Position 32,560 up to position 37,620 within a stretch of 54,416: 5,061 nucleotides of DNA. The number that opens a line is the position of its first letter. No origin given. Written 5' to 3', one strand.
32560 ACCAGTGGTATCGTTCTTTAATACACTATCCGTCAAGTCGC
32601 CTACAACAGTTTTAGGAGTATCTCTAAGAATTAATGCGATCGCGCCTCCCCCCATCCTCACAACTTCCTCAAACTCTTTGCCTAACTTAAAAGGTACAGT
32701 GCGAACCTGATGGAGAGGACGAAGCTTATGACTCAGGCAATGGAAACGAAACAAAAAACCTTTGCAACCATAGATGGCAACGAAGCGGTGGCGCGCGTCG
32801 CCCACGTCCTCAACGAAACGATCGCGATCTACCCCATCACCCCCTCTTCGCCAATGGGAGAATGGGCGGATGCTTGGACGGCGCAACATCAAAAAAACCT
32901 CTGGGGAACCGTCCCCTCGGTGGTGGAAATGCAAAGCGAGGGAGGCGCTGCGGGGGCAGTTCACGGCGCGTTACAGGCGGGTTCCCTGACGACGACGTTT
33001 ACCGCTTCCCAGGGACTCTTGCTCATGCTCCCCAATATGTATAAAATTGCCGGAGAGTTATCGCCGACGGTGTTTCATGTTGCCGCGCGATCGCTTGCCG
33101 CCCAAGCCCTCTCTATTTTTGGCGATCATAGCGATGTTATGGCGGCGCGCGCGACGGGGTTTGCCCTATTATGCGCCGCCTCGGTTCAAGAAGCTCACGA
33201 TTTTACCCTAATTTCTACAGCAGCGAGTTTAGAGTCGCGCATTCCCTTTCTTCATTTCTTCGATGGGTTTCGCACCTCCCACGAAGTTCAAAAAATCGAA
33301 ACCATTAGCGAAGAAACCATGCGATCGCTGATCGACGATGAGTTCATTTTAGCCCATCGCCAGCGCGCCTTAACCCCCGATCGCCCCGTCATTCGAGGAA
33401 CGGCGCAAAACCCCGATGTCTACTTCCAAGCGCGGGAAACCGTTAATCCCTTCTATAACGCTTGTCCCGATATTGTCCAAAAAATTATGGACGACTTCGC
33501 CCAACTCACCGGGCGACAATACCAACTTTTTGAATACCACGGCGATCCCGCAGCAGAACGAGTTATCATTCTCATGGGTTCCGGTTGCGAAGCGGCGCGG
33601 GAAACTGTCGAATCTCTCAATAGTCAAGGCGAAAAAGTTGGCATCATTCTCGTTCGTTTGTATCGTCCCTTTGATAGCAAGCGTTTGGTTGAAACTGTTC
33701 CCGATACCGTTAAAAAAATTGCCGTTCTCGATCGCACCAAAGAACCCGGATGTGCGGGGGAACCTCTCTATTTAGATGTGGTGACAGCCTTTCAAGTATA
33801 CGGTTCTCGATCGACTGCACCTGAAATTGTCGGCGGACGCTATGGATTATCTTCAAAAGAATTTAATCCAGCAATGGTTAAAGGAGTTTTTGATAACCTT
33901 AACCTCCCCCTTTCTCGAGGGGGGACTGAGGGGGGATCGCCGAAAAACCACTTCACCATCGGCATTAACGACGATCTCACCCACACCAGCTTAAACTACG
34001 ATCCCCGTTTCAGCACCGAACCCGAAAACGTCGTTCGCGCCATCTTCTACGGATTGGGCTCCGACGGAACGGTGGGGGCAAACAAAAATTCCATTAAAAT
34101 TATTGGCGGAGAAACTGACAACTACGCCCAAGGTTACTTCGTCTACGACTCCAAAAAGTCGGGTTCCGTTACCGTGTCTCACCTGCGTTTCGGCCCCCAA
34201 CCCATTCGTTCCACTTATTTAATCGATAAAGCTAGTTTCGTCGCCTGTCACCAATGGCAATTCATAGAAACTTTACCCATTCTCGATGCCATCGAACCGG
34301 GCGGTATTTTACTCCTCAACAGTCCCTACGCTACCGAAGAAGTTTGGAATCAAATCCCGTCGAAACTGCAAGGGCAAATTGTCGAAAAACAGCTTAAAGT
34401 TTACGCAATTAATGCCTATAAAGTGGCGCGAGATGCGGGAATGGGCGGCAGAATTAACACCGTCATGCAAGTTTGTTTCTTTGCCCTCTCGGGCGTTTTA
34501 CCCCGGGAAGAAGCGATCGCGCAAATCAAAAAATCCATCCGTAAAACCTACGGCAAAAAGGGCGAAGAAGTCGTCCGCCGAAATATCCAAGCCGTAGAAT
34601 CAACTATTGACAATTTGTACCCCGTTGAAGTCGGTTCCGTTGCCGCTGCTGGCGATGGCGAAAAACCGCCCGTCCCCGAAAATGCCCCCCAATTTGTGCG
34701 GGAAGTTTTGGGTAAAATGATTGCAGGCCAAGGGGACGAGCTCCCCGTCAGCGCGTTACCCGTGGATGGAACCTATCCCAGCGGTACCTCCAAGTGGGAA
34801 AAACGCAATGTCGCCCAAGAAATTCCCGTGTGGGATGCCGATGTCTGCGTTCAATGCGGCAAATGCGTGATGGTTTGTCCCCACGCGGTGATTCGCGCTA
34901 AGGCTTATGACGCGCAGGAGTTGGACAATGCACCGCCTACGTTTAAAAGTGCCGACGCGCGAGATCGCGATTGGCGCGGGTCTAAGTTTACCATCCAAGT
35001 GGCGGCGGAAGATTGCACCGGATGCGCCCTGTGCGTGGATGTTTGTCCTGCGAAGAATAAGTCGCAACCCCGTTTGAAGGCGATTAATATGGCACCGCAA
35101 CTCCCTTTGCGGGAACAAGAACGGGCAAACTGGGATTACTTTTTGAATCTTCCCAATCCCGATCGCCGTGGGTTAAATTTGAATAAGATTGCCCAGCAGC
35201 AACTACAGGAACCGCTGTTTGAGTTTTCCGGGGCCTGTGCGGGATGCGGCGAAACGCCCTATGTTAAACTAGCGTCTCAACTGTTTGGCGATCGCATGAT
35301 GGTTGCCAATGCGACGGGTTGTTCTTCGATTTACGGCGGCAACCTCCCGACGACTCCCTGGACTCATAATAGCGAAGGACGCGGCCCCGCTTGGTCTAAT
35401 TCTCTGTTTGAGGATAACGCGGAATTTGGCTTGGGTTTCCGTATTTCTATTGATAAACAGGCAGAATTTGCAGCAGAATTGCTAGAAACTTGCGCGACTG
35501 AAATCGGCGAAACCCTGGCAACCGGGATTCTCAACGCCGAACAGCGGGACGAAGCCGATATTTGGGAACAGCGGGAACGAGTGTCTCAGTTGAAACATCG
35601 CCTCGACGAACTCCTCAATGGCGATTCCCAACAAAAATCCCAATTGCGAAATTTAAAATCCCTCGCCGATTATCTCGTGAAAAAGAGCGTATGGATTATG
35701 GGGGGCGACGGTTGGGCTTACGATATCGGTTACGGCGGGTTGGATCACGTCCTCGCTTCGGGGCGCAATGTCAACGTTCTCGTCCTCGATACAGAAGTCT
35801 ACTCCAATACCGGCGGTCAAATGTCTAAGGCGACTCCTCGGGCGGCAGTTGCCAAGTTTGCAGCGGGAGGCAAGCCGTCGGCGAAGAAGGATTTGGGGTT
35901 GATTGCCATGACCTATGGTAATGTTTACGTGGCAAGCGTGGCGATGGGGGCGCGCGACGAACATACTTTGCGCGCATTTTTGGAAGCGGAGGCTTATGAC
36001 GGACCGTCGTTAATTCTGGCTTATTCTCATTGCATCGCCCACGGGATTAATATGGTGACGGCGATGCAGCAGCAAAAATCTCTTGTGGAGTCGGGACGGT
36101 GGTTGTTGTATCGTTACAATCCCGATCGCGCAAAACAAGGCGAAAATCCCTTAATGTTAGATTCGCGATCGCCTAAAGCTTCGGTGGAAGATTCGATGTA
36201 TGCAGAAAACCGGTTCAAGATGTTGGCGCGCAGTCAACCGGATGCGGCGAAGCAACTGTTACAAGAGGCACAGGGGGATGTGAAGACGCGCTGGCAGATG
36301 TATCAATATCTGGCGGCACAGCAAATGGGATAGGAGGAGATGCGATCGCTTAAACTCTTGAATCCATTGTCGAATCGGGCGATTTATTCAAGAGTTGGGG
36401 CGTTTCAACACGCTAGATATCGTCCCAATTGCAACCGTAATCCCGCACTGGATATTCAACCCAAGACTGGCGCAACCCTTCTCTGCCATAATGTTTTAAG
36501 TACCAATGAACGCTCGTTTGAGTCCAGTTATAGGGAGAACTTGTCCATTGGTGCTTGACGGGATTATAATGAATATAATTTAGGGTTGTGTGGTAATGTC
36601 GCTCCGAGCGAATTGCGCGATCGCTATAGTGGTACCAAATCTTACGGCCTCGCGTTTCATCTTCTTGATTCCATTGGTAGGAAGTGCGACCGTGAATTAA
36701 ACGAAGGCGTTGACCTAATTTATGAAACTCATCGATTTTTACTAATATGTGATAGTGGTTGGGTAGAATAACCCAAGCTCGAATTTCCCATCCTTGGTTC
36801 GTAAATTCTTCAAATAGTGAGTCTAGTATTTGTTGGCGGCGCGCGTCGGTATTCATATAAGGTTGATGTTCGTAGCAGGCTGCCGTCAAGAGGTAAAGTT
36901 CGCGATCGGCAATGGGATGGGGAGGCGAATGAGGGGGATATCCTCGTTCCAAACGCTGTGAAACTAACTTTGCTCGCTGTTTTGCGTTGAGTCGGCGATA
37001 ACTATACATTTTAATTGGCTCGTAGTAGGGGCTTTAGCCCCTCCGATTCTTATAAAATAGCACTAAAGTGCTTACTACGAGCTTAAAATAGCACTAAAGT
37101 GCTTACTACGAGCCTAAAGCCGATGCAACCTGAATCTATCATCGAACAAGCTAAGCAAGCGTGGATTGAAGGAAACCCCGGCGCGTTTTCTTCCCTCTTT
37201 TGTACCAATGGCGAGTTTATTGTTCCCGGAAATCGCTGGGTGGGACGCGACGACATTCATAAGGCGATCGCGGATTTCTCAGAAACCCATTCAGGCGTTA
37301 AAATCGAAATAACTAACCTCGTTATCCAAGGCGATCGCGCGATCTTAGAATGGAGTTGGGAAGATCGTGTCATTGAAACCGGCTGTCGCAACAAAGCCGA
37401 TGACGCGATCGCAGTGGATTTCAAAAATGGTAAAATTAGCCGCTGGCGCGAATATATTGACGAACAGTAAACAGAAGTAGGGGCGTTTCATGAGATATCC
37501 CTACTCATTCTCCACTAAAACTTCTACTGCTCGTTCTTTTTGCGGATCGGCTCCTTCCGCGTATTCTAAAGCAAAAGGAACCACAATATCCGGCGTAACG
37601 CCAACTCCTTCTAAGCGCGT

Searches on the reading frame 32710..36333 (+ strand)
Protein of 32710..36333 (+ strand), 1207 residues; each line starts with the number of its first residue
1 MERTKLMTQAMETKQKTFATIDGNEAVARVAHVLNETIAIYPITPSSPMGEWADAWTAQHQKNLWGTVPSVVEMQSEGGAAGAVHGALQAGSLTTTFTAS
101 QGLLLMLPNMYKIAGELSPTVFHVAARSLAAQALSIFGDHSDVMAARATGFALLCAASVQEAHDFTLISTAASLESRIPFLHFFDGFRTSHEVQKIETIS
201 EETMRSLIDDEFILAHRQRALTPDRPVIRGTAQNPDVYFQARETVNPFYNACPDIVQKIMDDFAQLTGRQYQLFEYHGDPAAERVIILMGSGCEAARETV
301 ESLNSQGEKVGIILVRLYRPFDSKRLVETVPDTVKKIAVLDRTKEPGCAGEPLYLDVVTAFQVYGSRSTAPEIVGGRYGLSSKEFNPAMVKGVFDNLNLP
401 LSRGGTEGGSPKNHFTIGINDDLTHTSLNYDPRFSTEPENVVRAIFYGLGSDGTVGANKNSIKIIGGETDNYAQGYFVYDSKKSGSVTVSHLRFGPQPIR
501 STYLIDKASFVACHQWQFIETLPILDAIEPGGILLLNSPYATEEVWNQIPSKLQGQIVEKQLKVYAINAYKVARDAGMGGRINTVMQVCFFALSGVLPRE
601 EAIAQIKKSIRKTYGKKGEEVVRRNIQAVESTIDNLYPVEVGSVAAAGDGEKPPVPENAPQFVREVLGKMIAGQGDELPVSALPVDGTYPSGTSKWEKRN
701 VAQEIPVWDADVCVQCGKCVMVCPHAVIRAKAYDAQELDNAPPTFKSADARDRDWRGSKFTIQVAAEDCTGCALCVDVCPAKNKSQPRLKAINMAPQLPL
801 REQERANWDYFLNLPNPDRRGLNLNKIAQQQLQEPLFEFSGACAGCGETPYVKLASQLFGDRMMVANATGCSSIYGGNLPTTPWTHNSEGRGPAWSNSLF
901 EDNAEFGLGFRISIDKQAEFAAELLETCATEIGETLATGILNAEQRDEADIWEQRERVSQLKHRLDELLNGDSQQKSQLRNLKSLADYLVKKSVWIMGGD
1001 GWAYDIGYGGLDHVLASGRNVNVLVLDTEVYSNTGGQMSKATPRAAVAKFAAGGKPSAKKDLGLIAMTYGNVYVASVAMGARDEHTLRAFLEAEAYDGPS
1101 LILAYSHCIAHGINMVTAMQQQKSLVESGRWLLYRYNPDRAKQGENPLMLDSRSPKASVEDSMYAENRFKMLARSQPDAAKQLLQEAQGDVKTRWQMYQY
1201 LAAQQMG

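Call 7: search_protein_families(library=pfam, proteins=[window:32710-36333:+], max_evalue=0.01)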
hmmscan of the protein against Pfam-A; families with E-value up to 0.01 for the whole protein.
window:32710-36333:+ (1207 aa): 18 families
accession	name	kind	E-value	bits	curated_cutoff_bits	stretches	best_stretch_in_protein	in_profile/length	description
PF01855.24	POR_N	-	5.6e-83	278.6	27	1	33-260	5-230/231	Pyruvate flavodoxin/ferredoxin oxidoreductase, thiamine diP-bdg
PF01558.24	POR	-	1.3e-32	113.8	27.4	1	450-632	1-171/173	Pyruvate ferredoxin/flavodoxin oxidoreductase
PF10371.14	EKR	-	1e-26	92.9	27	1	651-702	4-55/55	Domain of unknown function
PF17147.9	PFOR_II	-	1e-13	51.9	27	1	282-364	1-81/102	Pyruvate:ferredoxin oxidoreductase core domain II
PF12838.12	Fer4_7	-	3.3e-11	43.9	27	1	713-782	2-51/52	4Fe-4S dicluster domain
PF14697.11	Fer4_21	-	1.7e-10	41.3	35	2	761-782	33-54/59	4Fe-4S dicluster domain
PF13484.11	Fer4_16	-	4e-10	40.7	30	1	713-781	2-65/66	4Fe-4S double cluster binding domain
PF12837.12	Fer4_6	-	1e-08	35.2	25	1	705-728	1-24/24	4Fe-4S binding domain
PF00037.32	Fer4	-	5.3e-08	32.8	21.1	2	706-729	1-24/24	4Fe-4S binding domain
PF12797.12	Fer4_2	-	1e-07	31.8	24.5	2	705-724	2-21/22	4Fe-4S binding domain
PF13237.11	Fer4_10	-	1.8e-07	31.4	25.5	2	707-780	3-53/53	4Fe-4S dicluster domain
PF02775.26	TPP_enzyme_C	-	2.1e-07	31.3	21.9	1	991-1102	46-149/151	Thiamine pyrophosphate enzyme, C-terminal TPP binding domain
PF13183.11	Fer4_8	-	2.3e-07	31.7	27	1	710-782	2-67/68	4Fe-4S dicluster domain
PF13187.11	Fer4_9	-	6.9e-07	29.6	27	1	713-782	2-50/52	4Fe-4S dicluster domain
PF13534.11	Fer4_17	-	0.00015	22.6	22.2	1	713-781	2-58/61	4Fe-4S dicluster domain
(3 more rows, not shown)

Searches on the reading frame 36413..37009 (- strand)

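Call 9: search_protein_families(library=pfam, proteins=[window:36413-37009:-], max_evalue=0.01)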
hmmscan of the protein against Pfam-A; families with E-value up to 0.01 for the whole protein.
window:36413-37009:- (198 aa): 1 family
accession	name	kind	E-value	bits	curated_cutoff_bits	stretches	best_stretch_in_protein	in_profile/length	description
PF01797.21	Y1_Tnp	-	1.9e-05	25.2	23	1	52-127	20-99/121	Transposase IS200 like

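Call 87: search_protein_families(library=padloc, proteins=[window:36413-37009:-], max_evalue=0.001)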
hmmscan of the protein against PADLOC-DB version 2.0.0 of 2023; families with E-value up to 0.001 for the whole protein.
window:36413-37009:- (198 aa): 0 families

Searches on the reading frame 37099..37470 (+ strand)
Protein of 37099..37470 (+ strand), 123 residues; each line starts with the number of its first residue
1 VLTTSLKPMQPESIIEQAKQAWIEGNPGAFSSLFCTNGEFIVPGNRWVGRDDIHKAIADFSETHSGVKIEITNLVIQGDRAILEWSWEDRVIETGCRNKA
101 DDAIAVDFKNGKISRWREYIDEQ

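Call 9: search_protein_families(library=pfam, proteins=[window:37099-37470:+], max_evalue=0.01)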
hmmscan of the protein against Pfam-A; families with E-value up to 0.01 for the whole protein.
window:37099-37470:+ (123 aa): 3 families
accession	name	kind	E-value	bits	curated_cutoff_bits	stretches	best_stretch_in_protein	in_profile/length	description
PF12680.13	SnoaL_2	-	1.6e-12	48.3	27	1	19-116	5-102/102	SnoaL-like domain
PF14534.12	DUF4440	-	2.7e-06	28.2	25.2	1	14-88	4-78/107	Domain of unknown function (DUF4440)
PF07366.18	SnoaL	-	3.4e-06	27.3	28.4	1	16-122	5-119/126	SnoaL-like polyketide cyclase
